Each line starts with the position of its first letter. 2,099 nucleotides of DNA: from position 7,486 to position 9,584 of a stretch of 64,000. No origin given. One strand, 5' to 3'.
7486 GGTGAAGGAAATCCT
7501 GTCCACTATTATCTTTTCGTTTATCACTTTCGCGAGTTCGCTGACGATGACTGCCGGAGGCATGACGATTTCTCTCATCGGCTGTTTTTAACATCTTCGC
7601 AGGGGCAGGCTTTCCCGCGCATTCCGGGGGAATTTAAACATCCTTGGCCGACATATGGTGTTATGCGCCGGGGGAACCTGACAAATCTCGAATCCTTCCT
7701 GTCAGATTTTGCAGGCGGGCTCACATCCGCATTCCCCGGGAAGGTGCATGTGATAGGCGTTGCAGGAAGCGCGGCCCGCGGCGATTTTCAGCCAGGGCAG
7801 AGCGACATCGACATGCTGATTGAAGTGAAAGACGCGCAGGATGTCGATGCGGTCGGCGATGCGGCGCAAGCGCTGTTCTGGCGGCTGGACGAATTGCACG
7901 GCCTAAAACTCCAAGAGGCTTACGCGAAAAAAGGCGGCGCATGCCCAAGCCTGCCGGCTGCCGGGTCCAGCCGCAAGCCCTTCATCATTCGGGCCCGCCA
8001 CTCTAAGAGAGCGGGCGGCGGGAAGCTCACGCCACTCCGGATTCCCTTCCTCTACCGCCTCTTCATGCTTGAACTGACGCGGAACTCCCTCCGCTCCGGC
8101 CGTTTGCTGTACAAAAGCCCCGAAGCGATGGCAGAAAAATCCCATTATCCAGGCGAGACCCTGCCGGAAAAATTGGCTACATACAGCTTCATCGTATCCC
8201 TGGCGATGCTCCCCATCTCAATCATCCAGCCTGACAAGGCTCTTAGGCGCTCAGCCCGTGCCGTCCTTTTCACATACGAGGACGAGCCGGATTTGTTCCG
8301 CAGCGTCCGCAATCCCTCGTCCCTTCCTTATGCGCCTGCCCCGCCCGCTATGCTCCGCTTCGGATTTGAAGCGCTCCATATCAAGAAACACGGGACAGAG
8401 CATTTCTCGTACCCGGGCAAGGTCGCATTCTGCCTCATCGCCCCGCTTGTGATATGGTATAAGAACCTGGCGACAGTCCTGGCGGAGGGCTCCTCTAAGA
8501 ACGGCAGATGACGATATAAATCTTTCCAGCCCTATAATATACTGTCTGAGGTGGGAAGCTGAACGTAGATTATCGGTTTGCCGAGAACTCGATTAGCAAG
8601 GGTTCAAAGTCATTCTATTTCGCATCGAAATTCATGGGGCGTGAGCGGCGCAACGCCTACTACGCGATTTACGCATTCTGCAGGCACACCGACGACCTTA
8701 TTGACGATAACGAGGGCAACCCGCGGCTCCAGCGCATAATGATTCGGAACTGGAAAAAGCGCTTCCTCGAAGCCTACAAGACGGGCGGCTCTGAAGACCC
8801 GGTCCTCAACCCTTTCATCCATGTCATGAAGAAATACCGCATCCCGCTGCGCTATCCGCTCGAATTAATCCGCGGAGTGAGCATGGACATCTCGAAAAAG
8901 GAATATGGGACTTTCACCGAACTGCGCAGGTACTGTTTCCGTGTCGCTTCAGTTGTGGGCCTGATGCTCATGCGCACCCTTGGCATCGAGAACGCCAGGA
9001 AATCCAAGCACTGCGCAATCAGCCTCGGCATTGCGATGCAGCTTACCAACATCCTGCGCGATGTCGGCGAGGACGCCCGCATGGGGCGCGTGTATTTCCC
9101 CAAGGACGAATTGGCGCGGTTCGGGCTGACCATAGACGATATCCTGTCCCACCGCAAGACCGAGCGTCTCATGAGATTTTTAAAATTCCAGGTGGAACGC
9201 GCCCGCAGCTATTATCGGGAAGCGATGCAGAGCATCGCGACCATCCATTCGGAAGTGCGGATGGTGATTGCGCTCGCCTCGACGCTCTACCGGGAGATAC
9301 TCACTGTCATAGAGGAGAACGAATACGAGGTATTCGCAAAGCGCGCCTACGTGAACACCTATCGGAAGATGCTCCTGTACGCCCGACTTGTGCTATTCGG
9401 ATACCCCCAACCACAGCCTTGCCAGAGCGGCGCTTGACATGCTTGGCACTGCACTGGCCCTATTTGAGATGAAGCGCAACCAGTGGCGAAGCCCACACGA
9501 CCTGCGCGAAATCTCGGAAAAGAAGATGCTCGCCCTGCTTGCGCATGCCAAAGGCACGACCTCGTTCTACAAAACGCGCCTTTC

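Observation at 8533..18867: Ten-gene co-directional array: phytoene-synthase homolog, three PaaK/F390-synthetase-like ligases, two GNATs and a BKACE enzyme, with proBAC embedded - candidate undescribed biosynthetic operon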

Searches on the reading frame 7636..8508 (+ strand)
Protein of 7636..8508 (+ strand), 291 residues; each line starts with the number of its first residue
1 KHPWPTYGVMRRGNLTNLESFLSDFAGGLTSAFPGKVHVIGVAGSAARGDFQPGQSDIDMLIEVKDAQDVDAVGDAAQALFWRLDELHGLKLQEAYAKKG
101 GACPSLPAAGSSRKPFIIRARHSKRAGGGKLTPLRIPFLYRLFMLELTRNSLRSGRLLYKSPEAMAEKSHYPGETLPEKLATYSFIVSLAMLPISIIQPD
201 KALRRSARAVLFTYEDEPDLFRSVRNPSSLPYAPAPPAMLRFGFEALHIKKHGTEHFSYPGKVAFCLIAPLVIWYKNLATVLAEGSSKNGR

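Call 28: search_protein_families(library=pfam, proteins=[window:7636-8508:+], max_evalue=0.001)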
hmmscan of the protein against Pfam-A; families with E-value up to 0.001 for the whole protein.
window:7636-8508:+ (291 aa): 1 family
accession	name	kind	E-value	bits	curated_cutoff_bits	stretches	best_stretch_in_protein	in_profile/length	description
PF01909.29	NTP_transf_2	-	2.8e-05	24.9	21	1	37-69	14-45/93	Nucleotidyltransferase domain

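Call 72: search_protein_families(library=padloc, proteins=[window:7636-8508:+], max_evalue=0.01)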
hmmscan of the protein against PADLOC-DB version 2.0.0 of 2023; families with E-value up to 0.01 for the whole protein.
window:7636-8508:+ (291 aa): 5 families
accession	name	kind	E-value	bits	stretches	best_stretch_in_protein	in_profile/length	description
PDLC04903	PDC-S09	-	5.9e-06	24.6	1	16-76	5-64/108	-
PDLC04905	PDC-S09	-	2.8e-05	22.4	1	37-72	21-55/101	-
PDLC04902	PDC-S09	-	8.1e-05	20.9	1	37-71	21-55/97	-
PDLC04904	PDC-S09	-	0.00013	20.1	1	37-80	25-67/104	-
PDLC04906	PDC-S09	-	0.00024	19.4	1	36-70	23-57/98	-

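Call 83: search_protein_families(library=ncbifam, proteins=[window:7636-8508:+], max_evalue=0.0001)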
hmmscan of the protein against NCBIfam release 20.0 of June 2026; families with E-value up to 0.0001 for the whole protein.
window:7636-8508:+ (291 aa): 0 families

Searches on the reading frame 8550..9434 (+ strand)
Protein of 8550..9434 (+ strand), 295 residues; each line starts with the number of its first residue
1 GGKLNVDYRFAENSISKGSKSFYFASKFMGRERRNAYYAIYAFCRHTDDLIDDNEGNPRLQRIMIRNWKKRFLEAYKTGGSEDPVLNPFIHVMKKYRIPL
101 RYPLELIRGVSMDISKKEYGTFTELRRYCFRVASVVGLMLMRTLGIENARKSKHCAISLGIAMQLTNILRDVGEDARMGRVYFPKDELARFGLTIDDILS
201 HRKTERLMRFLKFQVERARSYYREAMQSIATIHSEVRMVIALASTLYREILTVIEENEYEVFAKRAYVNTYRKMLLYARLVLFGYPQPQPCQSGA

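Call 5: search_protein_families(library=pfam, proteins=[window:8550-9434:+], max_evalue=0.01)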
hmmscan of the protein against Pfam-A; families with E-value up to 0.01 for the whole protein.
window:8550-9434:+ (295 aa): 1 family
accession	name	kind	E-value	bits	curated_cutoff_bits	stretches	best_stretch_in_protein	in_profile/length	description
PF00494.24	SQS_PSY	-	7.5e-77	259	26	1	16-271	2-262/263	Squalene/phytoene synthase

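Call 6: search_protein_families(library=ncbifam, proteins=[window:8550-9434:+], max_evalue=0.01)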
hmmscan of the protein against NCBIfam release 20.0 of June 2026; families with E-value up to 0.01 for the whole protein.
window:8550-9434:+ (295 aa): 6 families
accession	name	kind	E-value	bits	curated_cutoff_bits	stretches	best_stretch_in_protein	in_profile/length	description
NF045686.1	PhytoSynCyanob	equivalog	1.8e-69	234.2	550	1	8-276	21-299/310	15-cis-phytoene synthase CrtB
TIGR03465.1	HpnD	equivalog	5.6e-69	232.1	278.6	1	19-281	6-265/267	presqualene diphosphate synthase HpnD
NF045921.1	PhytnSynCrtBRhod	equivalog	5.8e-52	177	500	1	7-278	6-273/307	15-cis-phytoene synthase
NF042419.1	Phyto_syn_CrtB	equivalog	8.1e-49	166.8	480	1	11-277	7-279/306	15-cis-phytoene synthase CrtB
TIGR03464.1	HpnC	equivalog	1.6e-47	162.2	250.45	1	21-279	8-264/267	squalene synthase HpnC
TIGR01559.1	squal_synth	equivalog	8.4e-12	44.9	286.75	1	16-235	11-250/337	squalene synthase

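Call 62: search_solved_structures(query=window:8550-9434:+, max_evalue=0.001)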
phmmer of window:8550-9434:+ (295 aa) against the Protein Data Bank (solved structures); distinct sequences matched with E-value up to 0.001: 20.
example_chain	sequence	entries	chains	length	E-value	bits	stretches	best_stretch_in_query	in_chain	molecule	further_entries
8is6_A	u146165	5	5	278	9.4e-43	149.9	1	4-278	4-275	CrtM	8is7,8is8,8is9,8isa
5iys_A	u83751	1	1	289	1.8e-41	145.7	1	6-277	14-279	Phytoene synthase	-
4hd1_A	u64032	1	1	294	1.2e-27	100.4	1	18-282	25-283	Squalene synthase HpnC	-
3ae0_A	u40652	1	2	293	1.3e-27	100.2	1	4-277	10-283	Dehydrosqualene synthase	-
4e9u_A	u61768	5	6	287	3.4e-27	98.8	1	4-277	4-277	Dehydrosqualene synthase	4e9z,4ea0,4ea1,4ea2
4f6v_A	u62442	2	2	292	3.6e-27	98.8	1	4-277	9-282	Dehydrosqualene synthase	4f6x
2zco_A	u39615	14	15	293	3.6e-27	98.7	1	4-277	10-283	Dehydrosqualene synthase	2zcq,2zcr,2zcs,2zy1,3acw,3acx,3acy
3vjd_A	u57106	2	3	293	5.3e-26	94.9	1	4-277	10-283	Dehydrosqualene synthase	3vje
3adz_A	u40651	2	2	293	5.3e-26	94.9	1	4-277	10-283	Dehydrosqualene synthase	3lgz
3we9_A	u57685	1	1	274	3e-13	53.1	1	24-265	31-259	Putative phytoene/squalene synthase YisP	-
7vwt_A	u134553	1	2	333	6.6e-12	48.7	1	7-244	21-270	CqsB4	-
7vws_A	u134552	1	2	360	3.1e-10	43.2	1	23-262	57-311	LvqB4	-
3wek_A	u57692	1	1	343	2.6e-07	33.6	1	15-218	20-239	Squalene synthase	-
3wej_A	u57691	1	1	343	2.7e-07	33.6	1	15-217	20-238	Squalene synthase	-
3asx_A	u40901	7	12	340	2.9e-07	33.4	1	15-213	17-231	Squalene synthase | Squalene synthetase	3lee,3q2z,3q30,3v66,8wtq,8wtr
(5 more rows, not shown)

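Call 63: find_homologous_proteins(query=window:8550-9434:+, max_evalue=1e-30)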
Query window:8550-9434:+ (295 aa): 7347 proteins with E <= 1e-30 among 8000 candidates; the best 120 are listed.
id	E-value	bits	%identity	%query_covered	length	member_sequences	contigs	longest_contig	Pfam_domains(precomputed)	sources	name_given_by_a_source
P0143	2.1e-171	587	99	91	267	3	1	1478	PF00494.25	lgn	-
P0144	1.1e-167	575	87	100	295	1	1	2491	PF00494.25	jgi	-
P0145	1.3e-166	571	88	97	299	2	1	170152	PF00494.25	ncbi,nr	ncbi:phytoene/squalene synthase family protein [Candidatus Micrarchaeota archaeon]|nr:phytoene/squal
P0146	5.7e-163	559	86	98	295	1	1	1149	PF00494.25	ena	-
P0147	5.3e-162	556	87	97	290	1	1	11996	PF00494.25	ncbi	-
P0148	6.0e-161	552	85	98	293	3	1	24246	PF00494.25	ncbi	ncbi:MAG: phytoene/squalene synthase family protein [Candidatus Micrarchaeota archaeon]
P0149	5.0e-159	546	84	98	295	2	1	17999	PF00494.25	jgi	jgi:15-cis-phytoene synthase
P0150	8.8e-158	542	83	97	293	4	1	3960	PF00494.25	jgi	jgi:15-cis-phytoene synthase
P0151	1.0e-146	506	78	96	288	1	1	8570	PF00494.25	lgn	-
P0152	1.9e-146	505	77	96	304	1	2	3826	PF00494.25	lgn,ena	-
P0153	2.1e-143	495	74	98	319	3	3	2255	PF00494.25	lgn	-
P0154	2.6e-143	495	76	98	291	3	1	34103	PF00494.25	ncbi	ncbi:MAG: phytoene/squalene synthase family protein [Candidatus Micrarchaeota archaeon]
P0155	2.7e-143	495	75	98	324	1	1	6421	PF00494.25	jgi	jgi:phytoene synthase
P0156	3.7e-143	494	74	98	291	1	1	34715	PF00494.25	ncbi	ncbi:MAG: phytoene/squalene synthase family protein [Candidatus Micrarchaeota archaeon]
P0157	7.2e-143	493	74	98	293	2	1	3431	PF00494.25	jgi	-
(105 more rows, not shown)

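Call 64: find_related_loci(query=window:8634-9434:+, collection=metagenome_contigs, flank=10000)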
Query window:8634-9434:+ (267 aa) in metagenome_contigs; peptide patterns used: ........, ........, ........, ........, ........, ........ (x = any residue, [..] = any of these).
600 stretches matched a pattern (row limit reached: there are more); 425 encode a relative of the query (tblastn E <= 1e-3); the best 80 are kept; 80 distinct loci.
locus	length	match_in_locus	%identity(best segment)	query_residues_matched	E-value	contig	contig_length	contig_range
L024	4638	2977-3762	83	1-262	1e-152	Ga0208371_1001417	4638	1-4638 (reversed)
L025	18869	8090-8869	83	1-260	5e-149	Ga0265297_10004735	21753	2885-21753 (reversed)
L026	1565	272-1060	76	1-263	1e-151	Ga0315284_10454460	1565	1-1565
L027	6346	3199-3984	74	1-262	3e-131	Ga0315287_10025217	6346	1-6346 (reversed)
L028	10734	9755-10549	72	1-265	2e-130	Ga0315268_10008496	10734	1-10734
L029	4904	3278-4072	71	1-265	4e-131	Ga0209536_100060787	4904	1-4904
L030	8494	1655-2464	71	1-262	1e-126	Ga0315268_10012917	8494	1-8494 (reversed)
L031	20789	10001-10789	69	4-265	3e-125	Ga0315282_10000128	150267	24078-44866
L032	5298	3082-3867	70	1-261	1e-124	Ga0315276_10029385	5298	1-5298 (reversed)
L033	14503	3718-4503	69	1-261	2e-123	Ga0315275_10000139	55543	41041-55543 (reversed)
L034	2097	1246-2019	70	1-258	3e-130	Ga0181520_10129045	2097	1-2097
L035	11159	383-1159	70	1-258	2e-122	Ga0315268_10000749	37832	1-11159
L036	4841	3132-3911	69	1-260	4e-123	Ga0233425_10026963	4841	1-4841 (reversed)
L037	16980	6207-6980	71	1-258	3e-122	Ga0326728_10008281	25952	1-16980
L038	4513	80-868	68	1-258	2e-118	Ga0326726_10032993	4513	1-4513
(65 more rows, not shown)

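Call 72: search_protein_families(library=padloc, proteins=[window:8550-9434:+], max_evalue=0.01)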
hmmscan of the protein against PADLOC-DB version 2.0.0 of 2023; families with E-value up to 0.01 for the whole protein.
window:8550-9434:+ (295 aa): 1 family
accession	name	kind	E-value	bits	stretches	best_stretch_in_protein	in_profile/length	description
PDLC04020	PD-Lambda-6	-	0.0036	15.5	0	113-164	65-116/131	-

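Call 80: search_protein_families(library=pfam, proteins=[L031:12096-13556:-, L031:11560-12099:+], max_evalue=0.001)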
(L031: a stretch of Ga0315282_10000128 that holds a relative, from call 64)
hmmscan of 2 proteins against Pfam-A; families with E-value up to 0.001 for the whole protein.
L031:12096-13556:- (486 aa): 2 families
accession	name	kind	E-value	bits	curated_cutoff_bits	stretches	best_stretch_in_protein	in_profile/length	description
PF13200.12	DUF4015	-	1.3e-07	31.5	27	1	265-402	79-226/313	Putative glycosyl hydrolase domain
PF02638.21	GHL10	-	9e-05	22.1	27.9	1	221-355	42-189/311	Glycosyl hydrolase-like 10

L031:11560-12099:+ (179 aa): 0 families
